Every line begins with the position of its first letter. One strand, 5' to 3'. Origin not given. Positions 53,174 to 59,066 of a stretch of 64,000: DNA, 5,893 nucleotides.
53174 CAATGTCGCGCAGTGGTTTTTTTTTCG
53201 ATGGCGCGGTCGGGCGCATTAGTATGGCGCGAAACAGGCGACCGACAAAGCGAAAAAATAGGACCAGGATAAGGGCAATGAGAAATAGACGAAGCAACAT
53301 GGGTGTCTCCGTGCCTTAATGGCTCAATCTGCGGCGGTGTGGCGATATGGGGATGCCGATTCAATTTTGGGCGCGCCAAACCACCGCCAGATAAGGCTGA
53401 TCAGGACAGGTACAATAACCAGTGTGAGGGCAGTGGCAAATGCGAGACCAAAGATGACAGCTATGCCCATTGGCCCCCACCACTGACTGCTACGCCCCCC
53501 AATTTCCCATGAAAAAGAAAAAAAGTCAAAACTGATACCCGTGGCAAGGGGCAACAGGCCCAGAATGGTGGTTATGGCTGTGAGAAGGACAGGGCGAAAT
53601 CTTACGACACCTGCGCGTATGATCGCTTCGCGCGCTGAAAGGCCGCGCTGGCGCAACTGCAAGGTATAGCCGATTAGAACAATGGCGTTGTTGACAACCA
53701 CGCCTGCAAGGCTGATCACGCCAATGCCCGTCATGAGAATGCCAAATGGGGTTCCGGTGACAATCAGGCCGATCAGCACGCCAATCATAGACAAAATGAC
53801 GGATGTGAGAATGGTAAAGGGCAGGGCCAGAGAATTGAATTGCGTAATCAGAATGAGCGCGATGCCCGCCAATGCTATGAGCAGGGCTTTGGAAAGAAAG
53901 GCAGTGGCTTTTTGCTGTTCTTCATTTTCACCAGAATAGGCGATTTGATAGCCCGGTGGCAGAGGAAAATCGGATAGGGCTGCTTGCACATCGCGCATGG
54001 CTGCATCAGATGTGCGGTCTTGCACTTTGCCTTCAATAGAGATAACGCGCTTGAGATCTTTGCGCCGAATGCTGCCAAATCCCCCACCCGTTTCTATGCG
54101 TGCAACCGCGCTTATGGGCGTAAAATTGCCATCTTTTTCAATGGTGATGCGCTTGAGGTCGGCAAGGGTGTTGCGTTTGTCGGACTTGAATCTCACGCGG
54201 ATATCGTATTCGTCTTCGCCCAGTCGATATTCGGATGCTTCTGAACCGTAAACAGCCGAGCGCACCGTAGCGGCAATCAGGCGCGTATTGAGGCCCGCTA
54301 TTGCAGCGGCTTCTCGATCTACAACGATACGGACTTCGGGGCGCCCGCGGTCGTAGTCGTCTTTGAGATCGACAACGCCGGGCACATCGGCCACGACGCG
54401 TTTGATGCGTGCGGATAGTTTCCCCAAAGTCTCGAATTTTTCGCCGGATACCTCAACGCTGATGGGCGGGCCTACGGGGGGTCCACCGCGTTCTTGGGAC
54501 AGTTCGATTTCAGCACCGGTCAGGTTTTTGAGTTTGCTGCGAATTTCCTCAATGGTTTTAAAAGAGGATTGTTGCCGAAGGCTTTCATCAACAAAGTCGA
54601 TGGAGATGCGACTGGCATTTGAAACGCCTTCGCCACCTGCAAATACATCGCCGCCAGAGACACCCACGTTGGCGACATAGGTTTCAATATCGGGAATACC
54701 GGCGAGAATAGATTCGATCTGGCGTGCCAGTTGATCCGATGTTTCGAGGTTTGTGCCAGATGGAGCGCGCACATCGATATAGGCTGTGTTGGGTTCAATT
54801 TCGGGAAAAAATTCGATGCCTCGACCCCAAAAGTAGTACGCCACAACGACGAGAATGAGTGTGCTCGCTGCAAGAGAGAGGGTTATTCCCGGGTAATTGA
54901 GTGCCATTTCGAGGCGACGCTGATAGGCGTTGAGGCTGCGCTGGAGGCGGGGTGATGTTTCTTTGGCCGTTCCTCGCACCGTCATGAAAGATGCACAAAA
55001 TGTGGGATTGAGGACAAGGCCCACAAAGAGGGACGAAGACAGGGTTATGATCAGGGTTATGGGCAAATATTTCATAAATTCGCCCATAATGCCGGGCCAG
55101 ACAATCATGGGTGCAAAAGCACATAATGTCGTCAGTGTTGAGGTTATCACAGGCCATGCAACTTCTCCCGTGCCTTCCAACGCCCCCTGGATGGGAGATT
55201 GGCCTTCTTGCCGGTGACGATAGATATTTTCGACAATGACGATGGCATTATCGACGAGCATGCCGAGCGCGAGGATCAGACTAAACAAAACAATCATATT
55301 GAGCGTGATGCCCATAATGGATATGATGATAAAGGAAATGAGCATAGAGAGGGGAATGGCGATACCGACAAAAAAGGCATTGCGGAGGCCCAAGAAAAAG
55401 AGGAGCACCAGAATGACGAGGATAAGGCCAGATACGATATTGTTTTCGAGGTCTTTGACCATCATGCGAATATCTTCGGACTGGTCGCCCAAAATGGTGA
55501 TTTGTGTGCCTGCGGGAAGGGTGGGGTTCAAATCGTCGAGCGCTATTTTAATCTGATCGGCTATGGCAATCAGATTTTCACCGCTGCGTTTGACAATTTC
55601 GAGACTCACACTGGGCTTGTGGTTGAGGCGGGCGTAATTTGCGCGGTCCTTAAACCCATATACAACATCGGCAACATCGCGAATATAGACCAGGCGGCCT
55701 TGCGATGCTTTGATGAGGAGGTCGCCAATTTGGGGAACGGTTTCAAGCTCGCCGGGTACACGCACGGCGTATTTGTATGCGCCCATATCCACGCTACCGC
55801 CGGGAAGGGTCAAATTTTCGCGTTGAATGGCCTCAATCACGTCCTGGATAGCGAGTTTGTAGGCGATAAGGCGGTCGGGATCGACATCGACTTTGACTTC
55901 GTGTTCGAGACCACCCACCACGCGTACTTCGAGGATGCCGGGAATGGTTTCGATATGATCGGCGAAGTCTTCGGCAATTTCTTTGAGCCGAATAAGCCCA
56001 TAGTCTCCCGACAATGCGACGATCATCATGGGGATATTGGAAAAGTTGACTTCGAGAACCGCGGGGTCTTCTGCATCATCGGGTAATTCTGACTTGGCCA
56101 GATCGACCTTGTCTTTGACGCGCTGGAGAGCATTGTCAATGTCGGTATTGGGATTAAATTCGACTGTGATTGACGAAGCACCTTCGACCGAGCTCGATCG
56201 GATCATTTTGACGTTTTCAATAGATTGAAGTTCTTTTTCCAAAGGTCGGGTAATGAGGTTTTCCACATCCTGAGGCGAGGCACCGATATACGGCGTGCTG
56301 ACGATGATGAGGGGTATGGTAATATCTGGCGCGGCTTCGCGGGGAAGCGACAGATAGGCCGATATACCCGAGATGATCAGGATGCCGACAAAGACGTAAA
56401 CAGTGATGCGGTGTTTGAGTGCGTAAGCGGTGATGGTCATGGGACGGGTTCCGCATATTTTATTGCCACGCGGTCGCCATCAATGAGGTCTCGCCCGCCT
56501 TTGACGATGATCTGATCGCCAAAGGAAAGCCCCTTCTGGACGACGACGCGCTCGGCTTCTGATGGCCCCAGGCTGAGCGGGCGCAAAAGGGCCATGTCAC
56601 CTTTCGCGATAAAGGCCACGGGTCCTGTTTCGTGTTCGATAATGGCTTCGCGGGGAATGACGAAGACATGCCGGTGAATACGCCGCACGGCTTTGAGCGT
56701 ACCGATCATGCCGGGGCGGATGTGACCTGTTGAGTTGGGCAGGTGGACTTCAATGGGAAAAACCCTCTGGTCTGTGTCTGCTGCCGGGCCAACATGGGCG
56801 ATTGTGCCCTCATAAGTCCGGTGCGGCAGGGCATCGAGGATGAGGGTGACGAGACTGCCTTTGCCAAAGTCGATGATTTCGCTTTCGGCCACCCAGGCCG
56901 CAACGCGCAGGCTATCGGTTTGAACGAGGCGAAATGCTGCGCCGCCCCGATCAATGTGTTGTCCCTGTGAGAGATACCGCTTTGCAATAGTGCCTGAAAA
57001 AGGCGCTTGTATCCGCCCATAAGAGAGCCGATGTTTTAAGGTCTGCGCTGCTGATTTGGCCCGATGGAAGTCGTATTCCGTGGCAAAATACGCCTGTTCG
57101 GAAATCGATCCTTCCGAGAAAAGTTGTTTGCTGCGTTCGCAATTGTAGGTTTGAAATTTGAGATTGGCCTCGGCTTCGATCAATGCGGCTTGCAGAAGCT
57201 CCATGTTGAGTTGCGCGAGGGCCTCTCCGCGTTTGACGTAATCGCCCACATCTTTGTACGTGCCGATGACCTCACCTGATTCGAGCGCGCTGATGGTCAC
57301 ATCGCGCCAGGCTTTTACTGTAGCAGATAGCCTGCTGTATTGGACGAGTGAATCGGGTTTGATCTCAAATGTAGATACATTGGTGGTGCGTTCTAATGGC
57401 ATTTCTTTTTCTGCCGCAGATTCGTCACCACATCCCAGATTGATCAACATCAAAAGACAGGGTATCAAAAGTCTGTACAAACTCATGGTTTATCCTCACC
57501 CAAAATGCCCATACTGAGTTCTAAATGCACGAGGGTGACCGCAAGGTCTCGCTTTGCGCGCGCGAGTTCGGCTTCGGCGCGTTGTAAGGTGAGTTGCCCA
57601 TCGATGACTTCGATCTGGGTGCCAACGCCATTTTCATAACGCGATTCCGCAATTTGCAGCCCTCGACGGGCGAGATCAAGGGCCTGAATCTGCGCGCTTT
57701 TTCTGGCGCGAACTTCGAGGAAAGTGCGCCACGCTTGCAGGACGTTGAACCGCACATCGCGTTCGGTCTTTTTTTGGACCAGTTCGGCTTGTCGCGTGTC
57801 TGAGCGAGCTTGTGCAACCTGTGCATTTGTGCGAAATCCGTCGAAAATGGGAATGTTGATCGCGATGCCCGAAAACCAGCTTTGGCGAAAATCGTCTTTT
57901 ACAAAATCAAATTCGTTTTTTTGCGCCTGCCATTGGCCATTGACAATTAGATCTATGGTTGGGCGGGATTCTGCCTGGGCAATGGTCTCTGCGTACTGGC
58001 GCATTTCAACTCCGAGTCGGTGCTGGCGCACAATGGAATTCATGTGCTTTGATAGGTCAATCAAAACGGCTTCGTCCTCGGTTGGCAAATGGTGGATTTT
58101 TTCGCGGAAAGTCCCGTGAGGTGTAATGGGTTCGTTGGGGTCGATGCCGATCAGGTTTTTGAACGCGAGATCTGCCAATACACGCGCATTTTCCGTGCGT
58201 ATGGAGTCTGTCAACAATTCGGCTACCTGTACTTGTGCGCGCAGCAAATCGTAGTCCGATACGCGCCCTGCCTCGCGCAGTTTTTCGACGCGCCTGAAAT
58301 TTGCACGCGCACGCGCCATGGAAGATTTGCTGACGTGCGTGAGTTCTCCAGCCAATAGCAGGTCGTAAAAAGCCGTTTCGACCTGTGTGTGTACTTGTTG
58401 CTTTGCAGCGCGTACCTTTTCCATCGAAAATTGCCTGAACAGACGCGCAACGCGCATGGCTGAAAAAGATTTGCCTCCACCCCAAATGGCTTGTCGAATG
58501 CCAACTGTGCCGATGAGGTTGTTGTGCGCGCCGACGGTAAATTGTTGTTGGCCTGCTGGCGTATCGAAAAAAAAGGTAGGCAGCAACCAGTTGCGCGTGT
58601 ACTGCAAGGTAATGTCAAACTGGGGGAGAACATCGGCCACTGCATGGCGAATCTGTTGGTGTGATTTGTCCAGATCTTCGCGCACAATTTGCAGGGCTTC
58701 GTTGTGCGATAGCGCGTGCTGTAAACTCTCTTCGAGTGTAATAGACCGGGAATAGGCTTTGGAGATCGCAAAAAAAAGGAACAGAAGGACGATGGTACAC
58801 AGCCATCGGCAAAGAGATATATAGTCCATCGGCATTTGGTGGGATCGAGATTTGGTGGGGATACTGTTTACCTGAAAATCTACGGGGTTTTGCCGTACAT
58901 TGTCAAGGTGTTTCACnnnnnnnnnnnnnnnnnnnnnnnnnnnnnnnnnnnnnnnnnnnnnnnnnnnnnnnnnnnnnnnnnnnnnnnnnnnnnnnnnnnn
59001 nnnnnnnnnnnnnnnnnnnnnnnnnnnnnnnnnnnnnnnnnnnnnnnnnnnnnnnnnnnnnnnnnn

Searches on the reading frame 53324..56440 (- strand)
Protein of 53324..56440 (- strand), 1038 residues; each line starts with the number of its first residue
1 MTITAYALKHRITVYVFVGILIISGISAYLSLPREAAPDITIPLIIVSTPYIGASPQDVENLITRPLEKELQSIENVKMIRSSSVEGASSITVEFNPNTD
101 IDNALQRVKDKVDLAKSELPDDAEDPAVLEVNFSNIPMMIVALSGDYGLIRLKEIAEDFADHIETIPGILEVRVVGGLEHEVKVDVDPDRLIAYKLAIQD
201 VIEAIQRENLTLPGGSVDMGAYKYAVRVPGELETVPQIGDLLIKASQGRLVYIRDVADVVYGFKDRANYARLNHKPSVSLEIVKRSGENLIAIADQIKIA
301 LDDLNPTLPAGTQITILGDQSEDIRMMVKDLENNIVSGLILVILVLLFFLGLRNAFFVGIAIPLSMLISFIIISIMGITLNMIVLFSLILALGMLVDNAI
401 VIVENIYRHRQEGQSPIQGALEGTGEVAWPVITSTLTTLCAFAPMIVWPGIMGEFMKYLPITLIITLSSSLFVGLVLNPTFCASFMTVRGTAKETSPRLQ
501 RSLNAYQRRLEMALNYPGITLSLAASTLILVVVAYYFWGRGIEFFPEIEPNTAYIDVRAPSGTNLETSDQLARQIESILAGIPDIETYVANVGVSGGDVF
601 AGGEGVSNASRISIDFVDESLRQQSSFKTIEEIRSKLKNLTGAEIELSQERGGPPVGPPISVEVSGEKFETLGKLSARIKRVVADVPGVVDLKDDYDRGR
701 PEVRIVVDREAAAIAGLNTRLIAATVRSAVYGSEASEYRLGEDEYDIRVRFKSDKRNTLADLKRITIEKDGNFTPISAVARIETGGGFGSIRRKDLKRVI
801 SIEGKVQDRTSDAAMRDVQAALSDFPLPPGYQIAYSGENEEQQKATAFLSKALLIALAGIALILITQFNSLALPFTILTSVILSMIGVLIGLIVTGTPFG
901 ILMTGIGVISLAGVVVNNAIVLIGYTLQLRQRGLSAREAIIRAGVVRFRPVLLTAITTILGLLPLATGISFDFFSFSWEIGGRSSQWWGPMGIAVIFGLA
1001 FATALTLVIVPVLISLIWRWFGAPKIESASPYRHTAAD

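Call 69: search_protein_families(library=pfam, proteins=[window:53324-56440:-], max_evalue=0.001)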
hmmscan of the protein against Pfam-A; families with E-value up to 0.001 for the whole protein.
window:53324-56440:- (1038 aa): 2 families
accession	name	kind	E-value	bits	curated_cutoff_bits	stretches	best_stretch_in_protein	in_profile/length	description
PF00873.25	ACR_tran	-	3e-220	734.2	28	1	4-1016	2-1019/1021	AcrB/AcrD/AcrF family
PF03176.21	MMPL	-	5.4e-10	39.2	20.5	2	787-1021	79-308/333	MMPL family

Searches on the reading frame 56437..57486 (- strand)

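Call 39: search_protein_families(library=pfam, proteins=[window:56437-57486:-], max_evalue=0.001)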
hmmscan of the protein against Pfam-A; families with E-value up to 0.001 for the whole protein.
window:56437-57486:- (349 aa): 2 families
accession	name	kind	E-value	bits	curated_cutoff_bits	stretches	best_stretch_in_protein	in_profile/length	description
PF16576.10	HlyD_D23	-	3.2e-18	66.2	30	1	66-261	23-213/214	Barrel-sandwich domain of CusB or HlyD membrane-fusion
PF13437.12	HlyD_3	-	3.4e-18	66.8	22.2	1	159-259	2-106/106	HlyD family secretion protein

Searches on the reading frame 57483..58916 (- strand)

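Call 39: search_protein_families(library=pfam, proteins=[window:57483-58916:-], max_evalue=0.001)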
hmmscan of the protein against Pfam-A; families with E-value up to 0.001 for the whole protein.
window:57483-58916:- (477 aa): 1 family
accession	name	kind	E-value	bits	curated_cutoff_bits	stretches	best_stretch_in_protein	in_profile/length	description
PF02321.23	OEP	-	6.3e-57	192.8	22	2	61-257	1-187/187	Outer membrane efflux protein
